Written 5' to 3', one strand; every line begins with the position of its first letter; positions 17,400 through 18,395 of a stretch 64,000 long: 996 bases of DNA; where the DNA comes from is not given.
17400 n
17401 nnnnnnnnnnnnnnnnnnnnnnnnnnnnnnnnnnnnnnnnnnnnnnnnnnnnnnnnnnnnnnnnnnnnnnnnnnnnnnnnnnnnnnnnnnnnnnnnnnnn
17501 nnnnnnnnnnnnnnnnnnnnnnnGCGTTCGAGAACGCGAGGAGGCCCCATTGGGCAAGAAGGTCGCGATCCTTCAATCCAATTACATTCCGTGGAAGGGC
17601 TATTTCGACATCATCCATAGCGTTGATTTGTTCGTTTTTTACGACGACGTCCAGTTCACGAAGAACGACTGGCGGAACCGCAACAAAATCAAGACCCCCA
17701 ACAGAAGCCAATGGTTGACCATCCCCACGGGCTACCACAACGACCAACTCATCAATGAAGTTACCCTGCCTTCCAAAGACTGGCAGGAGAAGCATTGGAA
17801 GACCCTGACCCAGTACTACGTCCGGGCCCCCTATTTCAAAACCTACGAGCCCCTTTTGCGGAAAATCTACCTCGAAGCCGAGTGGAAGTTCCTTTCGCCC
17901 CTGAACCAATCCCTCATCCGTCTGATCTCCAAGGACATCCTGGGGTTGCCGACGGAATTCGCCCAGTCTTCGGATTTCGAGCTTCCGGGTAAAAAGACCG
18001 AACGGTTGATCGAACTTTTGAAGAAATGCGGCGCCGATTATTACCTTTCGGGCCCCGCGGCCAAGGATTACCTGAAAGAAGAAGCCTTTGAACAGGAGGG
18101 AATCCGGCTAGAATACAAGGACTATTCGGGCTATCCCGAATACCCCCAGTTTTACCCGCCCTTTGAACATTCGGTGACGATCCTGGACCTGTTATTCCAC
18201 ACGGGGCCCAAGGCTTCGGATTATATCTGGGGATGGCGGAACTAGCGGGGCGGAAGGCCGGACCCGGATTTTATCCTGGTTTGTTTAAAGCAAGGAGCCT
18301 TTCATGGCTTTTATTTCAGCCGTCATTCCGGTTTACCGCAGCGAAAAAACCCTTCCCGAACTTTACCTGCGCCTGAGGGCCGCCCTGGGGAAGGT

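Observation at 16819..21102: Complete lipid-linked aminosugar donor module lacking an obvious flippase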

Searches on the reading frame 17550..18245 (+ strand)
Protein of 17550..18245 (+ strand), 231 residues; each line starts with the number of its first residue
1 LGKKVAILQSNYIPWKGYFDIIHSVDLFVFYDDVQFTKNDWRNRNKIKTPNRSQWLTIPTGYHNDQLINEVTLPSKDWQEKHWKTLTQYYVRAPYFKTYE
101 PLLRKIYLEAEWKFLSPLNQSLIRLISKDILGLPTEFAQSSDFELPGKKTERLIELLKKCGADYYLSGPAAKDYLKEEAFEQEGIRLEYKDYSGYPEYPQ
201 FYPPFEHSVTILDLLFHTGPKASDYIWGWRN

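Call 3: search_protein_families(library=pfam, proteins=[window:17550-18245:+], max_evalue=0.01)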
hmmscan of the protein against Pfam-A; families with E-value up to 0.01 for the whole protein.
window:17550-18245:+ (231 aa): 1 family
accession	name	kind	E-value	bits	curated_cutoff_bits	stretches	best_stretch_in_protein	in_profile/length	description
PF08889.16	WbqC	-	1.6e-79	267.2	21.3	1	9-224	1-217/218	WbqC-like protein family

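Call 4: search_protein_families(library=ncbifam, proteins=[window:17550-18245:+], max_evalue=0.01)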
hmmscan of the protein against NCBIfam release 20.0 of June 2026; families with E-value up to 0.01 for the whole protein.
window:17550-18245:+ (231 aa): 1 family
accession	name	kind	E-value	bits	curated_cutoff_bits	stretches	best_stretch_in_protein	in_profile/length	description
TIGR00365.1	TIGR00365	equivalog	0.0035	17.4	117.1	0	173-202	43-72/99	Grx4 family monothiol glutaredoxin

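Call 15: list_cluster_members(proteins=[P0001, window:17550-18245:+, window:19966-21102:+])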
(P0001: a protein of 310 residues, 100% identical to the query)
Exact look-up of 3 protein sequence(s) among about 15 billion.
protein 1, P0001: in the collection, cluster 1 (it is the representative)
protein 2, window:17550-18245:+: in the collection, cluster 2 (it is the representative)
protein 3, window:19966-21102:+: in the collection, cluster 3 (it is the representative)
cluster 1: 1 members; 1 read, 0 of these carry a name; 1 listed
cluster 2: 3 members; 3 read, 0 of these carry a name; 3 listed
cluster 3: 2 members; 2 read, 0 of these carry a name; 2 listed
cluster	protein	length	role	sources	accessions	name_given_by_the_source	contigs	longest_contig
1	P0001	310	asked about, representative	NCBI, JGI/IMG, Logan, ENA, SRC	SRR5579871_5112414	-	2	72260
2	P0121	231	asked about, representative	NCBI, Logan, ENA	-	-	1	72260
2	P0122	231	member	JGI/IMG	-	-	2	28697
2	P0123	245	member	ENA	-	-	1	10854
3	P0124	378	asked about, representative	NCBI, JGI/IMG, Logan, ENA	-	-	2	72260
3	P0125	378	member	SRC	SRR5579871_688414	-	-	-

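Call 20: search_solved_structures(query=window:17550-18245:+, max_evalue=1)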
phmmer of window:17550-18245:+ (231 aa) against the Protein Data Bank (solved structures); distinct sequences matched with E-value up to 1: 1.
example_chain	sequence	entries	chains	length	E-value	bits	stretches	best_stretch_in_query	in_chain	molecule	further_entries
2yan_A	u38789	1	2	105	0.59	12.8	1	171-206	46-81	GLUTAREDOXIN-3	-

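Call 29: find_homologous_proteins(query=window:17550-18245:+, max_evalue=1e-10)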
Query window:17550-18245:+ (231 aa): 8000 proteins with E <= 1e-10 among 8000 candidates; the best 120 are listed.
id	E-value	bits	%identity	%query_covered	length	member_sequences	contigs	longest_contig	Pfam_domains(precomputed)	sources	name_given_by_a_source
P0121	1.9e-157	540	100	100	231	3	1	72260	PF08889.17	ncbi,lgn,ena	-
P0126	6.6e-117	407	73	99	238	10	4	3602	PF08889.17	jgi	jgi:hypothetical protein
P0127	5.3e-114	398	73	100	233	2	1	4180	PF08889.17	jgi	-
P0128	1.1e-112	394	73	99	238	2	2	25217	PF08889.17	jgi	jgi:hypothetical protein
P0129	1.7e-102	360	67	98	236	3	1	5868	PF08889.17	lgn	-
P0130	3.8e-102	359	66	99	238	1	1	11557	PF08889.17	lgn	-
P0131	4.5e-102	359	66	99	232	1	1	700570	PF08889.17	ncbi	-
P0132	3.6e-101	356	66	99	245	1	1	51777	PF08889.17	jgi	jgi:hypothetical protein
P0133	1.2e-100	354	65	99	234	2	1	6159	PF08889.17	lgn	-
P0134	5.3e-100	352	65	99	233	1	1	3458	PF08889.17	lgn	-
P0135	5.6e-100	352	66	98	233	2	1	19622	PF08889.17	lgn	-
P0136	1.4e-99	351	66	99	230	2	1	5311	PF08889.17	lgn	-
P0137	1.4e-99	351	65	98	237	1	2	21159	PF08889.17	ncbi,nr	ncbi:MAG: WbqC family protein [Chloroherpetonaceae bacterium]|nr:WbqC family protein [Chthonomonadac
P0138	3.7e-99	349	65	98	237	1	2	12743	PF08889.17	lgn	-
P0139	6.8e-99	348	65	99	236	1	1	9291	PF08889.17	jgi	jgi:hypothetical protein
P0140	8.1e-99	348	62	100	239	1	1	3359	PF08889.17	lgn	-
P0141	1.2e-98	348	62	100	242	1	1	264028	PF08889.17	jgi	jgi:hypothetical protein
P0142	4.0e-98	346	65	99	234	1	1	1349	PF08889.17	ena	-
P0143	4.5e-98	346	62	100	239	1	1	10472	PF08889.17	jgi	jgi:hypothetical protein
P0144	5.4e-98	345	66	98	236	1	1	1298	PF08889.17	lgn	-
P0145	8.3e-98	345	62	99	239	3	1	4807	PF08889.17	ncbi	-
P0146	9.4e-98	345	63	100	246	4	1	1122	PF08889.17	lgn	-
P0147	9.8e-98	345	63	99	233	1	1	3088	PF08889.17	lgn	-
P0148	1.1e-97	344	62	100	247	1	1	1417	PF08889.17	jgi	-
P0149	1.9e-97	344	63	99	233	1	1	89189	PF08889.17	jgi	jgi:hypothetical protein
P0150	1.9e-97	344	65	99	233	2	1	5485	PF08889.17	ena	-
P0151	2.0e-97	344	63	98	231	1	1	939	PF08889.17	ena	-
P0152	4.4e-97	342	63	99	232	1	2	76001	PF08889.17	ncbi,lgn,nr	ncbi:MAG: WbqC family protein [Chloroflexi bacterium]|nr:WbqC family protein [Chloroflexota bacteriu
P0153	5.0e-97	342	64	99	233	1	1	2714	PF08889.17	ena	-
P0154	1.3e-96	341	63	99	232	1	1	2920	PF08889.17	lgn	-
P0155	1.4e-96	341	65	99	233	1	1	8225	PF08889.17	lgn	-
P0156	1.5e-96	341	64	99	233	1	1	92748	PF08889.17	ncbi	ncbi:MAG: WbqC family protein [bacterium]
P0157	1.6e-96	341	62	98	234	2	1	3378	PF08889.17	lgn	-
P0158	2.7e-96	340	64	97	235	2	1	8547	PF08889.17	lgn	-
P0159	4.1e-96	339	63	98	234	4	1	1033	PF08889.17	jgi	-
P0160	5.8e-96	339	61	99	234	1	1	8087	PF08889.17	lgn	-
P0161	6.7e-96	339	63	99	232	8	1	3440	PF08889.17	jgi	-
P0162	1.2e-95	338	62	99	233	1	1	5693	PF08889.17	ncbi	-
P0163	1.6e-95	337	62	99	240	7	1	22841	PF08889.17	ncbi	-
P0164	1.8e-95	337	64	99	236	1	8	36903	PF08889.17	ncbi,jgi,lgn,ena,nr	ncbi:MAG TPA: WbqC family protein [Candidatus Competibacteraceae bacterium]|nr:WbqC family protein [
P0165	2.0e-95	337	62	99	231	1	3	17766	PF08889.17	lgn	-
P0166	2.0e-95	337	64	99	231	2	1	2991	PF08889.17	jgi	-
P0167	2.4e-95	337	64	99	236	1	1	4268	PF08889.17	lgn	-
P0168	3.0e-95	336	62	98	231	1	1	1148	PF08889.17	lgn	-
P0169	3.0e-95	336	62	99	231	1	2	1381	PF08889.17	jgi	jgi:hypothetical protein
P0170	4.8e-95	336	62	100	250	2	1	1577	PF08889.17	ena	-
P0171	8.9e-95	335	60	100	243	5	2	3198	PF08889.17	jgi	jgi:hypothetical protein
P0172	9.5e-95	335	63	99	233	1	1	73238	PF08889.17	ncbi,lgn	ncbi:MAG: WbqC family protein [Bacillota bacterium]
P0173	1.0e-94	335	64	99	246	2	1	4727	PF08889.17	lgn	-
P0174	2.1e-94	334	62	99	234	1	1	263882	PF08889.17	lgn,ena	-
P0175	2.3e-94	334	61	99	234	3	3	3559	PF08889.17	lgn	-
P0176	2.4e-94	334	61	99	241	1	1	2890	PF08889.17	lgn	-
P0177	2.4e-94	333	61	100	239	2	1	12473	PF08889.17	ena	-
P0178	2.7e-94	333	62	100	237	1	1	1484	PF08889.17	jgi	jgi:hypothetical protein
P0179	3.3e-94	333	61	99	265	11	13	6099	PF08889.17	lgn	-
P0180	3.4e-94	333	63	99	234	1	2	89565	PF08889.17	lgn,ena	-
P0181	3.5e-94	333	61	100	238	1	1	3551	PF08889.17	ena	-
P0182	5.0e-94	332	61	99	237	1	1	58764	PF08889.17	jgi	jgi:hypothetical protein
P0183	5.8e-94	332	61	99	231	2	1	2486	PF08889.17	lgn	-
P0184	6.6e-94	332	61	99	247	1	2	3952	PF08889.17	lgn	-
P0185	6.9e-94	332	62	99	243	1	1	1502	PF08889.17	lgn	-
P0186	7.1e-94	332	62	99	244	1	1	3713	PF08889.17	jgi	jgi:hypothetical protein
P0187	7.4e-94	332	62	98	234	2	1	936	PF08889.17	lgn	-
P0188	1.1e-93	331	61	99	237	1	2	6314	PF08889.17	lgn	-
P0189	1.1e-93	331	61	99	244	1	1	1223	PF08889.17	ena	-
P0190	1.2e-93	331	61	99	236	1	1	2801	PF08889.17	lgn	-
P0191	1.4e-93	331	63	99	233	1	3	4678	PF08889.17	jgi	-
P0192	1.6e-93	331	62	99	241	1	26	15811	PF08889.17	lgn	-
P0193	1.6e-93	331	61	99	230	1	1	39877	PF08889.17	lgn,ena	-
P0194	1.6e-93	331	62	98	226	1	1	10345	PF08889.17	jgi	jgi:hypothetical protein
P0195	1.9e-93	331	61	99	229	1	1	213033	PF08889.17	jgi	jgi:hypothetical protein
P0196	2.0e-93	331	61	99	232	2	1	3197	PF08889.17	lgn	-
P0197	2.0e-93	331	62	99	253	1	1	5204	PF08889.17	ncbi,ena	-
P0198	2.0e-93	330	61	99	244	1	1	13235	PF08889.17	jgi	jgi:hypothetical protein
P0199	2.1e-93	330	62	99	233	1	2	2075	PF08889.17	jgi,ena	-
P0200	2.1e-93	330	61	99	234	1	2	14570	PF08889.17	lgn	-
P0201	2.3e-93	330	62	99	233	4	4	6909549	PF08889.17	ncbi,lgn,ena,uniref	ncbi:WbqC family protein [Paenibacillus sp. FSL W8-0426]|uniref:WbqC family protein n=1 Tax=Paenibac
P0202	2.4e-93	330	62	99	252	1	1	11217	PF08889.17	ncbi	-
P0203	2.4e-93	330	60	100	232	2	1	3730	PF08889.17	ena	-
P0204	2.4e-93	330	62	98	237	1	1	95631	PF08889.17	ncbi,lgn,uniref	ncbi:WbqC family protein [Paenibacillus favisporus]|uniref:WbqC family protein n=1 Tax=Paenibacillus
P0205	2.5e-93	330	62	99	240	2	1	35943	PF08889.17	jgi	jgi:hypothetical protein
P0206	2.7e-93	330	62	99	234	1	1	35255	PF08889.17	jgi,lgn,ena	-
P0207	2.8e-93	330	61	99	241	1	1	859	PF08889.17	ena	-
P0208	2.9e-93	330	60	98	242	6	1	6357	PF08889.17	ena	-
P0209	2.9e-93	330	61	99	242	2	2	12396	PF08889.17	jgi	-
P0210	3.2e-93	330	62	99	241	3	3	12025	PF08889.17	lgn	-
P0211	3.5e-93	330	59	98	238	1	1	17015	PF08889.17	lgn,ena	-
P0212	3.8e-93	330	60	100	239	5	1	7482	PF08889.17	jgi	jgi:WbqC-like protein family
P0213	3.8e-93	330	62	99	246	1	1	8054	PF08889.17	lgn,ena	-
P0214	4.0e-93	330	61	99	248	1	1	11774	PF08889.17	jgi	jgi:hypothetical protein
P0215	4.1e-93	329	61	99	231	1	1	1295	PF08889.17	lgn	-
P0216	4.1e-93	329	63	99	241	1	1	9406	PF08889.17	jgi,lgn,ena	-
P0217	4.2e-93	329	62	98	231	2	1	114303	PF08889.17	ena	-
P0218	4.3e-93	329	61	99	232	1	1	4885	PF08889.17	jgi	-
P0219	4.3e-93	329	62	99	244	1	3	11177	PF08889.17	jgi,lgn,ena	-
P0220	4.4e-93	329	61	99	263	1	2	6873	PF08889.17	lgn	-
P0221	4.7e-93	329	61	99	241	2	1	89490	PF08889.17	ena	-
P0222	4.7e-93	329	60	98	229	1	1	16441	PF08889.17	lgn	-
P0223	4.8e-93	329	61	99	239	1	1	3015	PF08889.17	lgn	-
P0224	4.8e-93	329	63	99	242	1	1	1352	PF08889.17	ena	-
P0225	4.8e-93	329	60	100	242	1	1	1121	PF08889.17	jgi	jgi:WbqC-like protein family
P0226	4.8e-93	329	63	98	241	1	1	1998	PF08889.17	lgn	-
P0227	4.9e-93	329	61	99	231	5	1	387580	PF08889.17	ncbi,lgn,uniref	ncbi:WbqC family protein [Cohnella boryungensis]|uniref:WbqC family protein n=1 Tax=Cohnella boryung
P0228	5.0e-93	329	58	100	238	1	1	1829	PF08889.17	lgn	-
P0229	5.0e-93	329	62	99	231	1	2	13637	PF08889.17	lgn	-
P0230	5.1e-93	329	61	99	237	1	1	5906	PF08889.17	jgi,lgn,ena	-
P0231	5.2e-93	329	61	99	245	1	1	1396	PF08889.17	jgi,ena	-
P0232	5.2e-93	329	59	99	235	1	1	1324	PF08889.17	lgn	-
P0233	5.5e-93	329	60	100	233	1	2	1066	PF08889.17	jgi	-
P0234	7.1e-93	329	62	99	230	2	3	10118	PF08889.17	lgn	-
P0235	7.3e-93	329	62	98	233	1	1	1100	PF08889.17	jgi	jgi:hypothetical protein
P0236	7.5e-93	329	61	99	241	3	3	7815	PF08889.17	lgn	-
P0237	7.6e-93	329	62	99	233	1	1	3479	PF08889.17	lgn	-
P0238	7.7e-93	329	60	99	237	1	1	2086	PF08889.17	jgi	jgi:hypothetical protein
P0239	7.8e-93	329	60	99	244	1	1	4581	PF08889.17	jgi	jgi:hypothetical protein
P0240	7.9e-93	329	61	100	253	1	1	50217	PF08889.17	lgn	-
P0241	8.7e-93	328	61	98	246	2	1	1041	PF08889.17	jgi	-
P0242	8.8e-93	328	60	99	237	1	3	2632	PF08889.17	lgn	-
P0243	1.0e-92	328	62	99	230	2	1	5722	PF08889.17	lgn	-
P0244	1.0e-92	328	60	99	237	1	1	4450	PF08889.17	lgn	-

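Call 43: find_encoding_contigs(protein=P0131, flank=10000, max_places=1)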
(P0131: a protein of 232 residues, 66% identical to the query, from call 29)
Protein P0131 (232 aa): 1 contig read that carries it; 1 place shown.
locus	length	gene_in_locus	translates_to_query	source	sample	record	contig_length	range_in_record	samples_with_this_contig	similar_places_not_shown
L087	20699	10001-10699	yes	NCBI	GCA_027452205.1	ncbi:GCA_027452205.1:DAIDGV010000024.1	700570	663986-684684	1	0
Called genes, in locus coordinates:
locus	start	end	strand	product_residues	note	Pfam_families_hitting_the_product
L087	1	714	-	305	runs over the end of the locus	PF09924:LPG_synthase_C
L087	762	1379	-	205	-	PF08378:NERD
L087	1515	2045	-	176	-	PF03692:CxxCxxCC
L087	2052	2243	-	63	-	-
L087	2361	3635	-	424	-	PF02403:Seryl_tRNA_N, PF00587:tRNA-synt_2b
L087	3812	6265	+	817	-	-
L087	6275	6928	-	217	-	PF08241:Methyltransf_11, PF13649:Methyltransf_25 (weak)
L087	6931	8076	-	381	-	PF01041:DegT_DnrJ_EryC1, PF01212:Beta_elim_lyase (faint), PF00155:Aminotran_1_2, PF01053:Cys_Met_Meta_PP (weak), PF00266:Aminotran_5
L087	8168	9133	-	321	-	PF00535:Glycos_transf_2, PF10111:Glyco_tranf_2_2 (weak), PF13506:Glyco_transf_21 (faint)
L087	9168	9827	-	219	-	PF21711:DCTN5 (weak), PF25087:GMPPB_C (weak), PF25084:LbH_EIF2B (weak), PF00132:Hexapep, PF14602:Hexapep_2 (weak)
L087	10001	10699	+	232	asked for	PF08889:WbqC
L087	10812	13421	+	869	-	-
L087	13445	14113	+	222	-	PF00484:Pro_CA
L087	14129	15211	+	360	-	PF05222:AlaDh_PNT_N, PF07992:Pyr_redox_2 (weak), PF01262:AlaDh_PNT_C, PF02826:2-Hacid_dh_C (weak), PF00070:Pyr_redox (weak), PF02737:3HCDH_N (weak)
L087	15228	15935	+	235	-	-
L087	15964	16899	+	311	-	PF13489:Methyltransf_23, PF08241:Methyltransf_11 (weak), PF08242:Methyltransf_12, PF13649:Methyltransf_25 (weak), PF13847:Methyltransf_31 (weak)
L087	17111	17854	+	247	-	-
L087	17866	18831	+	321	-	PF08450:SGL (faint), PF01436:NHL (faint), PF25021:TEN_NHL (faint), PF06739:SBBP (faint), PF06977:SdiA-regulated (faint)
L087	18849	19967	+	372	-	PF25021:TEN_NHL (faint), PF01436:NHL (faint)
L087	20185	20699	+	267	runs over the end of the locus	-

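Call 44: find_encoding_contigs(protein=P0152, flank=10000, max_places=1)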
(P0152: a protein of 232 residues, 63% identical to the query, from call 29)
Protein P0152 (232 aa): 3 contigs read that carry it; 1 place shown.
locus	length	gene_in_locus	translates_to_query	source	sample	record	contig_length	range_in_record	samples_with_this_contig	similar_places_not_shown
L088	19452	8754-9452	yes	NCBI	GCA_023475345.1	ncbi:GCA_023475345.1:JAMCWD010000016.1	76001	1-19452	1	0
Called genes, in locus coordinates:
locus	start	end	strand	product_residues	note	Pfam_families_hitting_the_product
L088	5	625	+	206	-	PF01725:Ham1p_like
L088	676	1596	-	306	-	PF13489:Methyltransf_23, PF13847:Methyltransf_31, PF08241:Methyltransf_11, PF08242:Methyltransf_12, PF13649:Methyltransf_25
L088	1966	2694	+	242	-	PF00483:NTP_transferase, PF12804:NTP_transf_3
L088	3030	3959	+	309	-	PF00535:Glycos_transf_2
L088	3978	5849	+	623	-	PF12481:DUF3700 (faint), PF13522:GATase_6, PF13537:GATase_7, PF00733:Asn_synthase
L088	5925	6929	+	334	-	PF03966:Trm112p (faint), PF13489:Methyltransf_23, PF13649:Methyltransf_25, PF13847:Methyltransf_31, PF08241:Methyltransf_11, PF08242:Methyltransf_12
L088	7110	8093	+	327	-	PF04055:Radical_SAM, PF13186:SPASM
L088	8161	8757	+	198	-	PF17836:PglD_N, PF25087:GMPPB_C (faint), PF14602:Hexapep_2 (faint), PF00132:Hexapep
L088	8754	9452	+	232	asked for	PF08889:WbqC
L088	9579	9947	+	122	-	PF00892:EamA (weak)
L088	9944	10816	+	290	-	PF13489:Methyltransf_23, PF13847:Methyltransf_31, PF08241:Methyltransf_11, PF08242:Methyltransf_12, PF13649:Methyltransf_25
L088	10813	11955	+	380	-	PF00155:Aminotran_1_2, PF01041:DegT_DnrJ_EryC1, PF01212:Beta_elim_lyase (weak), PF00266:Aminotran_5 (weak), PF01053:Cys_Met_Meta_PP (weak)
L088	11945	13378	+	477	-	-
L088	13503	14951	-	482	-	PF00361:Proton_antipo_M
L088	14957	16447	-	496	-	PF00361:Proton_antipo_M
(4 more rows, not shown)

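Call 45: find_encoding_contigs(protein=P0172, flank=10000, max_places=1)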
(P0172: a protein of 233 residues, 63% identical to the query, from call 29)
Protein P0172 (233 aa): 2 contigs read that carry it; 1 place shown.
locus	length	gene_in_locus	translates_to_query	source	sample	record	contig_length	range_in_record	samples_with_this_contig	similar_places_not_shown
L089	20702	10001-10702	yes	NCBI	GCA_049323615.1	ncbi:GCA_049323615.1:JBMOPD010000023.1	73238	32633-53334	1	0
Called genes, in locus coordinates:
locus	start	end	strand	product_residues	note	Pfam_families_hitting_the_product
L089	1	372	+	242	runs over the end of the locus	PF00483:NTP_transferase, PF12804:NTP_transf_3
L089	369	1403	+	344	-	PF01073:3Beta_HSD, PF01370:Epimerase, PF02719:Polysacc_synt_2, PF04321:RmlD_sub_bind, PF07993:NAD_binding_4, PF16363:GDP_Man_Dehyd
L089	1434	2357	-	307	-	-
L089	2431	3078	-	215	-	PF13489:Methyltransf_23 (weak), PF13847:Methyltransf_31 (weak), PF08241:Methyltransf_11 (weak), PF08242:Methyltransf_12 (weak), PF13649:Methyltransf_25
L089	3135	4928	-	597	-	PF21211:FkbH_N, PF03031:NIF (faint)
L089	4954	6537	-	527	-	PF02310:B12-binding (weak), PF04055:Radical_SAM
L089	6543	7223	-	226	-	PF25084:LbH_EIF2B (weak), PF25087:GMPPB_C (faint), PF00132:Hexapep, PF14602:Hexapep_2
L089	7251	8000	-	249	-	PF00106:adh_short, PF01370:Epimerase (faint), PF08659:KR, PF13561:adh_short_C2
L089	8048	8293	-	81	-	-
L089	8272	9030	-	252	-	PF13489:Methyltransf_23, PF13847:Methyltransf_31 (weak), PF08241:Methyltransf_11, PF08242:Methyltransf_12, PF13649:Methyltransf_25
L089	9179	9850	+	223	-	PF22624:AASDHPPT_N, PF01648:ACPS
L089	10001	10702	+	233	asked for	PF08889:WbqC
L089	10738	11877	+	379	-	PF01041:DegT_DnrJ_EryC1, PF01212:Beta_elim_lyase (weak), PF00155:Aminotran_1_2 (weak), PF00266:Aminotran_5 (weak)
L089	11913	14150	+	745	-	PF00534:Glycos_transf_1, PF13692:Glyco_trans_1_4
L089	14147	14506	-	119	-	PF03646:FlaG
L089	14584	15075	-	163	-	PF05130:FlgN (weak)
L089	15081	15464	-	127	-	PF02561:FliS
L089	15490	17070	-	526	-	PF02465:FliD_N, PF07195:FliD_C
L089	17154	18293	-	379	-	PF01041:DegT_DnrJ_EryC1, PF00155:Aminotran_1_2, PF01212:Beta_elim_lyase, PF00266:Aminotran_5 (weak), PF01053:Cys_Met_Meta_PP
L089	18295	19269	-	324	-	PF01073:3Beta_HSD, PF01370:Epimerase, PF02719:Polysacc_synt_2, PF04321:RmlD_sub_bind, PF05368:NmrA, PF16363:GDP_Man_Dehyd, PF07993:NAD_binding_4 (weak), PF13460:NAD_binding_10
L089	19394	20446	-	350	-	PF03102:NeuB, PF08666:SAF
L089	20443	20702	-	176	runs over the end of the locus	PF00583:Acetyltransf_1, PF13302:Acetyltransf_3, PF13420:Acetyltransf_4, PF13523:Acetyltransf_8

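Call 49: search_protein_families(library=pfam, proteins=[L087:3812-6265:+, L087:10812-13421:+], max_evalue=0.1)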
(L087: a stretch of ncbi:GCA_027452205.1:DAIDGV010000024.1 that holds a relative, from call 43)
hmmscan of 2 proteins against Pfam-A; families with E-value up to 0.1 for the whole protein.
L087:3812-6265:+ (817 aa): 1 family
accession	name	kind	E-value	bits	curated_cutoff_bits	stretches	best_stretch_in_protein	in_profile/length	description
PF07691.17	PA14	-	0.0034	17.6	24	1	705-783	33-112/147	PA14 domain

L087:10812-13421:+ (869 aa): 2 families
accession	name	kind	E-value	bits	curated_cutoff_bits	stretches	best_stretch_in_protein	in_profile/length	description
PF13231.12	PMT_2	-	5.7e-05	23.8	26.1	1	217-353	22-154/160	Dolichyl-phosphate-mannose-protein mannosyltransferase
PF13779.11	DUF4175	-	0.019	13.4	27.3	1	68-130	14-77/825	Domain of unknown function (DUF4175)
